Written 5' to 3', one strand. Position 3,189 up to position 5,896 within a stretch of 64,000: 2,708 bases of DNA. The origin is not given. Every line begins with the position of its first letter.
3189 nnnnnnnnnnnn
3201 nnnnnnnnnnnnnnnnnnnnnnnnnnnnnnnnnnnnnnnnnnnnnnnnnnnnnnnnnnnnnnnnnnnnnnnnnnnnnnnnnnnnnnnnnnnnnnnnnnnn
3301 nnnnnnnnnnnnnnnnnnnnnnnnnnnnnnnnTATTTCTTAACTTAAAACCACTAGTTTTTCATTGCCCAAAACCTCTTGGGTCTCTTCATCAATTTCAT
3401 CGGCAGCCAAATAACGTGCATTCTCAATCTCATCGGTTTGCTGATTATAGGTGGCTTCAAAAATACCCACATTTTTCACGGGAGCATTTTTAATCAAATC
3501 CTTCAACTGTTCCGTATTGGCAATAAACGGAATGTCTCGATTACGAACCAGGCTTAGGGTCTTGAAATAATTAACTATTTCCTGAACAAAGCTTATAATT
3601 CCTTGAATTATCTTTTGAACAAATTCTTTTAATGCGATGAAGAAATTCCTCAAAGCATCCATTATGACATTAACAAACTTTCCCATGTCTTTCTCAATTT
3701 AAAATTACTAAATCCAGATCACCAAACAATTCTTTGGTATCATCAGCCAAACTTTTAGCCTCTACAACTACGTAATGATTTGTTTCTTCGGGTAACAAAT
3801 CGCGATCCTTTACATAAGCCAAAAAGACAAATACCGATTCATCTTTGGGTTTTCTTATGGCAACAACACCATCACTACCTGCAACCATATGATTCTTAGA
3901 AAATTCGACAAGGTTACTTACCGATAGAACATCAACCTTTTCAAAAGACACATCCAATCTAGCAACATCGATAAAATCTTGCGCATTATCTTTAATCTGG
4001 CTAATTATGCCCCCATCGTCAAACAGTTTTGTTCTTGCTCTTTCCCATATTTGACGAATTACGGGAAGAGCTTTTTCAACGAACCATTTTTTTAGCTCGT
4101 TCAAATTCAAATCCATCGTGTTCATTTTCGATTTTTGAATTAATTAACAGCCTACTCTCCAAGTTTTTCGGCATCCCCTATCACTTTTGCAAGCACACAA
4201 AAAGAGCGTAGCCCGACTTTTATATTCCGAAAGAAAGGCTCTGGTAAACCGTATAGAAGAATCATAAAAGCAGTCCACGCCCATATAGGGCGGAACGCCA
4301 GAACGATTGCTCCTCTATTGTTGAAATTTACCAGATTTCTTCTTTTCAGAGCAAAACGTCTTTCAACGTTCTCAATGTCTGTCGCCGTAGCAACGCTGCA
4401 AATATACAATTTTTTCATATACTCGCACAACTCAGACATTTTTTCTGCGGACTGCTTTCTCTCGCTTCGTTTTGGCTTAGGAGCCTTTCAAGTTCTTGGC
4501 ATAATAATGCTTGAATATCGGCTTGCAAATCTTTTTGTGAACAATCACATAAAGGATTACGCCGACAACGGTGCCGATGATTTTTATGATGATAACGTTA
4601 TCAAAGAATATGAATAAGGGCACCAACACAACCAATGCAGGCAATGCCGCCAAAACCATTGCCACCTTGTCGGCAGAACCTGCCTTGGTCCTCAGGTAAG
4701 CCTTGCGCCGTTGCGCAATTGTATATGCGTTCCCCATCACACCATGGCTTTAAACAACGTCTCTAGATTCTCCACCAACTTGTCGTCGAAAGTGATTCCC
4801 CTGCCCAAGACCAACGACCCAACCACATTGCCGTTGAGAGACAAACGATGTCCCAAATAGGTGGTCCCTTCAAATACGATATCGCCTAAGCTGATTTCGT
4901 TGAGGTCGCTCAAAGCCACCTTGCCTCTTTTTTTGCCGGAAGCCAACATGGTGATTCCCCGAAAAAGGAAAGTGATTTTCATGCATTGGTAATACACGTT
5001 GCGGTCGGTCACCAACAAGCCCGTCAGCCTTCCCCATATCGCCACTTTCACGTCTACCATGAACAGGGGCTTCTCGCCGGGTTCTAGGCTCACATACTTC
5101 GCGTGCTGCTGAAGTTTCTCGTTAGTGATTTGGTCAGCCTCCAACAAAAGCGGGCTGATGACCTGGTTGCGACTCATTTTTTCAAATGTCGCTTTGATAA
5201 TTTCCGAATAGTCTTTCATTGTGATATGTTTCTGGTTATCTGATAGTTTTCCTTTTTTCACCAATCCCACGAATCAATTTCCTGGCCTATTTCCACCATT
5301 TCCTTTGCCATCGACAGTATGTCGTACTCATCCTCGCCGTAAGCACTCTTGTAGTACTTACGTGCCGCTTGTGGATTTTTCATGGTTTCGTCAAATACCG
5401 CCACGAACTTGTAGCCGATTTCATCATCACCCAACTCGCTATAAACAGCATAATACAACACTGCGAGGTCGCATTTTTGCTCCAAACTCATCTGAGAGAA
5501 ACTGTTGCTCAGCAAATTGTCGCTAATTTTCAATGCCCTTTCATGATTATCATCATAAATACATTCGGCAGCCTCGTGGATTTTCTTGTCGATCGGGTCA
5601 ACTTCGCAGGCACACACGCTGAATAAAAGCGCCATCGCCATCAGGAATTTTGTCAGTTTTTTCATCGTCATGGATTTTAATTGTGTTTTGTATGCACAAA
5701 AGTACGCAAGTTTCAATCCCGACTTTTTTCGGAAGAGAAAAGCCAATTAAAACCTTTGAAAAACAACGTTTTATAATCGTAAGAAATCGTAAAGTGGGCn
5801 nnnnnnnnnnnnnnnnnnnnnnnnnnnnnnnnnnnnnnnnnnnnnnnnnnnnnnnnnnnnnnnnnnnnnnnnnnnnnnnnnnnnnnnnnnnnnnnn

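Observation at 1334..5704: AT-rich, translationally coupled 10-gene operon: lipoprotein, PH-like protein, two mini-membrane proteins, four paralogous small proteins and a classical AAA+ ATPase (candidate undescribed conflict/defence or membrane-remodelling system)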

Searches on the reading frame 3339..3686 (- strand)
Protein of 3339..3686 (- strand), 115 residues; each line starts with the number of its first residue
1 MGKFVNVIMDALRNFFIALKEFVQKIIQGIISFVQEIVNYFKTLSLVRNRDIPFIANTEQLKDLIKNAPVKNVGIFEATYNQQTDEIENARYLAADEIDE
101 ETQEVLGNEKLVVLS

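Call 3: search_protein_families(library=pfam, proteins=[window:3339-3686:-], max_evalue=0.1)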
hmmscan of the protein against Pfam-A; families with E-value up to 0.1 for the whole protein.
window:3339-3686:- (115 aa): 3 families
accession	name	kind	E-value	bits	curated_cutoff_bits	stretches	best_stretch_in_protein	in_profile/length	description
PF12699.13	phiKZ_IP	-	0.008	15.8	27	1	8-44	94-130/387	phiKZ-like phage internal head proteins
PF01791.15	DeoC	-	0.051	13.6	23.8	1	11-104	14-110/229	DeoC/LacD family aldolase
PF03617.18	IBV_3A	-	0.053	14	25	1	7-38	19-50/57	IBV 3A protein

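Call 4: search_protein_families(library=padloc, proteins=[window:3339-3686:-], max_evalue=0.1)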
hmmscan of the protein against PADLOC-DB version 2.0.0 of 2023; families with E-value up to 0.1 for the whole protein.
window:3339-3686:- (115 aa): 0 families

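Call 5: search_protein_families(library=ncbifam, proteins=[window:3339-3686:-], max_evalue=0.1)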
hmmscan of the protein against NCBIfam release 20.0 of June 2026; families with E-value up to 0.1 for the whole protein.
window:3339-3686:- (115 aa): 0 families

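Call 23: find_homologous_proteins(query=window:3339-3686:-, max_evalue=0.001)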
Query window:3339-3686:- (115 aa): 56 proteins with E <= 0.001 among 60 candidates.
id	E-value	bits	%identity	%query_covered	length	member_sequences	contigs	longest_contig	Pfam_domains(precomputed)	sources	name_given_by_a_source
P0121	1.1e-63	230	98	100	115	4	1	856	-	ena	-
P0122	5.1e-59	215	90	100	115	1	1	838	-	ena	-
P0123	1.5e-57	210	86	100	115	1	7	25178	-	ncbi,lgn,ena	-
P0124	2.2e-56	206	85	100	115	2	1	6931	-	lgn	-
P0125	2.6e-55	203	83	100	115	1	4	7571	-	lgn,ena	-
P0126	2.9e-54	200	83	100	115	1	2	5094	-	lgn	-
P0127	6.3e-54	199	83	100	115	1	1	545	-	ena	-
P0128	2.2e-44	168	68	99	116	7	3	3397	-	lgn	-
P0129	5.0e-41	157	64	97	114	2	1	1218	-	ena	-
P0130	3.1e-32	129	57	97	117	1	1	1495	-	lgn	-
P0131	1.8e-29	120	55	96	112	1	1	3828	-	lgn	-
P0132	2.3e-29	120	55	96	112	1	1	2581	-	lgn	-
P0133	2.4e-29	120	54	97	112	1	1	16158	-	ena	-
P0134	2.5e-29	120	52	97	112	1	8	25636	-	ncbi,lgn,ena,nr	ncbi:MAG: hypothetical protein HUK00_09645 [Bacteroidaceae bacterium]|nr:hypothetical protein [Bacte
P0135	3.6e-29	119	55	96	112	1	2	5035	-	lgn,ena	-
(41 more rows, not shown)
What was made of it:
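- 3339..3686 (-): Gene B (115 aa). Long N-terminal helix followed by the shared C-terminal domain. Ends ............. (3342-3371). 56 word-indexed homologues, all hypothetical (call 23).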

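Call 29: predict_structure(alignment_id=A3)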
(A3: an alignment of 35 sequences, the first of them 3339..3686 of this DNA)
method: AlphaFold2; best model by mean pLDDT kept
length: 115 residues; sequences in the alignment: 35
mean_pLDDT: 69.2   pTM: 0.28
mean pLDDT of the five models: 69.2, 62.3, 62.1, 62.0, 48.4
residues with pLDDT >= 90: 0; 70-90: 62; 50-70: 47; < 50: 6
segments of 3 or more residues with pLDDT < 50: 69-72
pLDDT, mean of each block of 10 residues (from residue 1): 75 82 81 77 74 66 56 63 77 59 59 52
secondary structure, 60 per line:
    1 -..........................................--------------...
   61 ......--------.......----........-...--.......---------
elements in order: H2-43 H58-66 E75-81 E86-93 H100-106
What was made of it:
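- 3339..3686 (-): AF2 model has a helix at residues 2-43 and then a small alpha/beta domain (pLDDT 69, call 29).
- On Vps4/CdvC with ESCRT-III: The model of B is a helix plus a small alpha/beta domain (call 29).
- The monomer AF2 model of B is weak in the shared domain (pLDDT 52-77, call 29). They are predicted alpha/beta rather than helical hairpins (call 29).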

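Call 36: search_solved_structures(query=A3, max_evalue=10)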
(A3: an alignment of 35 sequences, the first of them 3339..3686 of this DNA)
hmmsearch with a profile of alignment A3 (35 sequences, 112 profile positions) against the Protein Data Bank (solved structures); distinct sequences matched with E-value up to 10: 32.
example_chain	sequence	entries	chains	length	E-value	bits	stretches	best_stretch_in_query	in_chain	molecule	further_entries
7nhl_0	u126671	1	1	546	0.24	14.8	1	18-104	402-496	Lincosamide-streptogramin A resistance protein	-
2vfa_A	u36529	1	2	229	0.42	14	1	19-67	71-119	HYPOXANTHINE-GUANINE-XANTHINE PHOSPHORIBOSYLTRANSFERASE, HYPOXANTHINE-GUANINE PHOSPHORIBOS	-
6bnj_A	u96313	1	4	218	0.44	13.9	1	20-67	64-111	Hypoxanthine-guanine phosphoribosyltransferase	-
7san_A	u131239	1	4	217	0.45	13.9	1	20-67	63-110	Hypoxanthine-guanine phosphoribosyltransferase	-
5brn_A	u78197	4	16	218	0.46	13.9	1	20-67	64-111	Hypoxanthine-guanine phosphoribosyltransferase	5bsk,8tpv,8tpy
5w8v_A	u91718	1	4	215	0.46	13.9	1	20-67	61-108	Hypoxanthine-guanine phosphoribosyltransferase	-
4kn6_A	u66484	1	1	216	0.47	13.9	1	20-67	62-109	Hypoxanthine-guanine phosphoribosyltransferase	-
5hia_A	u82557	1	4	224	0.47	13.9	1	20-67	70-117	Hypoxanthine-guanine phosphoribosyltransferase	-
1bzy_A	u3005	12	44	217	0.47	13.8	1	20-67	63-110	HYPOXANTHINE-GUANINE PHOSPHORIBOSYLTRANSFERASE | HYPOXANTHINE GUANINE PHOSPHORIBOSYL-TRANSFERASE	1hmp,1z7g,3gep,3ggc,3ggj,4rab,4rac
4ijq_A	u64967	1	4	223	0.5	13.8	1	20-67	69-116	Hypoxanthine-guanine phosphoribosyltransferase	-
7usw_D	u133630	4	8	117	0.77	13.2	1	20-69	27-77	Transmembrane inner ear expressed protein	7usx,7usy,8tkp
3um3_B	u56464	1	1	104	0.8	13.1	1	52-107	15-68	Charged multivesicular body protein 4b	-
7n2a_A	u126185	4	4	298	1.4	12.3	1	10-45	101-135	Isoform 1C of Nuclear receptor subfamily 1 group I member 2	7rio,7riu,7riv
4ny9_A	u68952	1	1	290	1.4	12.3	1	10-45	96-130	Nuclear receptor subfamily 1 group I member 2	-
2o9i_A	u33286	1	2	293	1.4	12.3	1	10-45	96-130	Orphan nuclear receptor PXR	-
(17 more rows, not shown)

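Call 51: search_protein_representatives(alignment_id=A5)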
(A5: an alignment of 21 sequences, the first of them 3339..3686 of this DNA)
Query: 21 sequences, 112 profile positions. Proteins with E-value up to 0.001 (for the whole library): 389; up to 1e-10: 177; up to 1e-30: 7. The best 150 are listed.
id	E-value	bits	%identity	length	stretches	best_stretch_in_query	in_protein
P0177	2.7e-37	143.7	-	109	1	5-112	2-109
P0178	3.3e-37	143.4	-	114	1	4-112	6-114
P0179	6.6e-36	139.2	-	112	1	1-111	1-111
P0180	4.9e-35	136.4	-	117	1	3-112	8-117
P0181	7.7e-33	129.3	-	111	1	5-112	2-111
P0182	8.8e-31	122.7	-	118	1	1-112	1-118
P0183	9.0e-31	122.6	-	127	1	2-112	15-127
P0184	1.1e-30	122.4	-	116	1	7-112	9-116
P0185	2.5e-30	121.2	-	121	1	2-112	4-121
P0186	3.6e-29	117.5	-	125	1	3-111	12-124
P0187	1.2e-28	115.9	-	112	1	1-112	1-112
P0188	1.7e-28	115.3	-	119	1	3-105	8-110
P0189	1.8e-28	115.2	-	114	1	2-111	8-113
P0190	9.1e-28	113.0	-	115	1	1-110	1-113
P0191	9.6e-28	112.9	-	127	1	4-112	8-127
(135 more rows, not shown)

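Call 53: fold_search(model_id=the predicted structure, library=pdb)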
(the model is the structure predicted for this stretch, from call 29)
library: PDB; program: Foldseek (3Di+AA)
matches with E <= 10: 62; with E <= 0.001: 0
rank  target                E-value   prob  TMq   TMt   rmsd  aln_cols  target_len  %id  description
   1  4ifd_K                1.7e+00  0.04  0.13  0.19  17.2        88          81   16  Crystal structure of an 11-subunit eukaryotic exosome complex bound to RNA (released 2013-02-06)
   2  5itj_A                2.5e+00  0.07  0.15  0.29  11.0        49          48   12  The structure of histone-like protein (released 2017-01-25)
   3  6sj6_Y                2.8e+00  0.15  0.17  0.32  14.1        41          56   15  Cryo-EM structure of 50S-RsfS complex from Staphylococcus aureus (released 2020-04-08)
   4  9irf_A                3.2e+00  0.05  0.15  0.08   8.1        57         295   12  Cryo-EM Structure of csy1-4 with crRNA (released 2026-01-14)
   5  8kc7_B                3.5e+00  0.05  0.18  0.05  17.6        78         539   17  Rpd3S histone deacetylase complex (released 2023-09-13)
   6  3pjv_D                3.7e+00  0.06  0.24  0.22  22.5       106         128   20  Structure of Pseudomonas fluorescence LapD periplasmic domain (released 2011-02-09)
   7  1qbi_A                4.2e+00  0.23  0.16  0.04   0.9        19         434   37  SOLUBLE QUINOPROTEIN GLUCOSE DEHYDROGENASE FROM ACINETOBACTER CALCOACETICUS (released 2000-02-25)
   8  5itm_E                4.2e+00  0.04  0.14  0.26  12.4        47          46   13  The structure of truncated histone-like protein (released 2017-01-25)
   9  6hzk_B                4.8e+00  0.06  0.13  0.06   9.7        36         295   25  Crystal structure of redox-inhibited phosphoribulokinase from Synechococcus sp. (strain PCC 6301) (released 2019-03-27)
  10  6ifl_F                5.1e+00  0.06  0.18  0.12   4.6        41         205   29  Cryo-EM structure of type III-A Csm-NTR complex (released 2018-12-12)
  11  6kex_D                5.1e+00  0.06  0.13  0.05   9.7        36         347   19  Crystal structure of reduced phosphoribulokinase from Arabidopsis thaliana (released 2020-05-13)
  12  6h7h_A                5.5e+00  0.04  0.15  0.06  10.1        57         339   16  Crystal structure of redox-sensitive phosphoribulokinase (PRK) from Arabidopsis thaliana (released 2019-04-10)
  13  1k6o_C                5.5e+00  0.02  0.14  0.17  15.3        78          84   13  Crystal Structure of a Ternary SAP-1/SRF/c-fos SRE DNA Complex (released 2002-01-17)
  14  8wfx_J                5.8e+00  0.06  0.19  0.11   4.5        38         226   24  Cryo-EM structure of CRISPR-Csm effector complex from Mycobacterium canettii (released 2024-07-31)
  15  9f4a_AA               5.8e+00  0.01  0.12  0.13  20.5        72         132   11  Interface between baseplate cup and extended tail tube/sheath of Klebsiella phage KP1 variant vB_Kpn_Lilla1 (released 2025-05-14)
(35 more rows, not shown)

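Call 63: search_protein_families(library=phrogs, proteins=[window:3339-3686:-], max_evalue=0.01)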
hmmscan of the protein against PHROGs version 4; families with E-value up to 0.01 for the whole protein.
window:3339-3686:- (115 aa): 1 family
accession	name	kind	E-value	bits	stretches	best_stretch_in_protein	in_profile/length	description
phrog_1272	-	tail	0.0078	14.9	1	2-110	824-938/1606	tail length tape measure protein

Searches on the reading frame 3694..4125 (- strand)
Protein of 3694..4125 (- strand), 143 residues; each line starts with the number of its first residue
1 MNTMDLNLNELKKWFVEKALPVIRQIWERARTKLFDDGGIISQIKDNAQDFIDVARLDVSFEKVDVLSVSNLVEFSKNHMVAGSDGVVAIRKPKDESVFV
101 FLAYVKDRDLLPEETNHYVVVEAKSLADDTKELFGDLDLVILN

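Call 3: search_protein_families(library=pfam, proteins=[window:3694-4125:-], max_evalue=0.1)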
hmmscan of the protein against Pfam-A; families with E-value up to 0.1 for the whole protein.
window:3694-4125:- (143 aa): 0 families

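Call 4: search_protein_families(library=padloc, proteins=[window:3694-4125:-], max_evalue=0.1)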
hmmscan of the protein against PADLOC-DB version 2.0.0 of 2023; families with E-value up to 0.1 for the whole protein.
window:3694-4125:- (143 aa): 0 families

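Call 5: search_protein_families(library=ncbifam, proteins=[window:3694-4125:-], max_evalue=0.1)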
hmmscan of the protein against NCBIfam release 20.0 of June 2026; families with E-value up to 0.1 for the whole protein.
window:3694-4125:- (143 aa): 0 families

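Call 63: search_protein_families(library=phrogs, proteins=[window:3694-4125:-], max_evalue=0.01)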
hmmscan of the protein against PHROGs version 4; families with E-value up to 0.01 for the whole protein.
window:3694-4125:- (143 aa): 0 families
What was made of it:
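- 3694..4125 (-): Gene A (143 aa). Soluble small protein with a helical N-terminal half and the shared C-terminal domain. Ends ............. (last 10 codons at 3697-3726). No match in Pfam, NCBIfam, PADLOC or PHROGs (calls 3-5, 63).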

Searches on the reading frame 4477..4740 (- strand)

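Call 3: search_protein_families(library=pfam, proteins=[window:4477-4740:-], max_evalue=0.1)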
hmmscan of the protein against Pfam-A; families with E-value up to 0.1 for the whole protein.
window:4477-4740:- (87 aa): 2 families
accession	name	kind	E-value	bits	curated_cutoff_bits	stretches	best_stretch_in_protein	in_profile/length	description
PF13829.11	DUF4191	-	0.0029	17.5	30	1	9-70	9-71/219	Domain of unknown function (DUF4191)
PF14079.11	DUF4260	-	0.057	13.9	27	1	31-73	21-63/113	Domain of unknown function (DUF4260)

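Call 4: search_protein_families(library=padloc, proteins=[window:4477-4740:-], max_evalue=0.1)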
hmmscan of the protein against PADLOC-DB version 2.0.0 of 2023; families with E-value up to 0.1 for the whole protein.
window:4477-4740:- (87 aa): 0 families

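Call 5: search_protein_families(library=ncbifam, proteins=[window:4477-4740:-], max_evalue=0.1)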
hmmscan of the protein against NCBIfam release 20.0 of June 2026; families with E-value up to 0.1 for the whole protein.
window:4477-4740:- (87 aa): 0 families

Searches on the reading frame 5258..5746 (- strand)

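Call 3: search_protein_families(library=pfam, proteins=[window:5258-5746:-], max_evalue=0.1)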
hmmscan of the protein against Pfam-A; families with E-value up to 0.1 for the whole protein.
window:5258-5746:- (162 aa): 2 families
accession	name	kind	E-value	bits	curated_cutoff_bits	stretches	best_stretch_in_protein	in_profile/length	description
PF22161.1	Mre11_C_bact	-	0.071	13.5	27.4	0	65-80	25-40/47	Mre11 C-terminal domain, bacteria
PF24632.1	DUF7629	-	0.083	12.9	27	0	11-69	14-68/83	Domain of unknown function (DUF7629)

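Call 4: search_protein_families(library=padloc, proteins=[window:5258-5746:-], max_evalue=0.1)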
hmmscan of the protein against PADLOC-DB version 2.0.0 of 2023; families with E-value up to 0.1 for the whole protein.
window:5258-5746:- (162 aa): 0 families

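Call 5: search_protein_families(library=ncbifam, proteins=[window:5258-5746:-], max_evalue=0.1)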
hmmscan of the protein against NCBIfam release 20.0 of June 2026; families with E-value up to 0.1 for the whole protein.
window:5258-5746:- (162 aa): 0 families

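Call 63: search_protein_families(library=phrogs, proteins=[window:5258-5665:-], max_evalue=0.01)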
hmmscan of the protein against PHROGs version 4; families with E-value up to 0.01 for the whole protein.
window:5258-5665:- (135 aa): 0 families
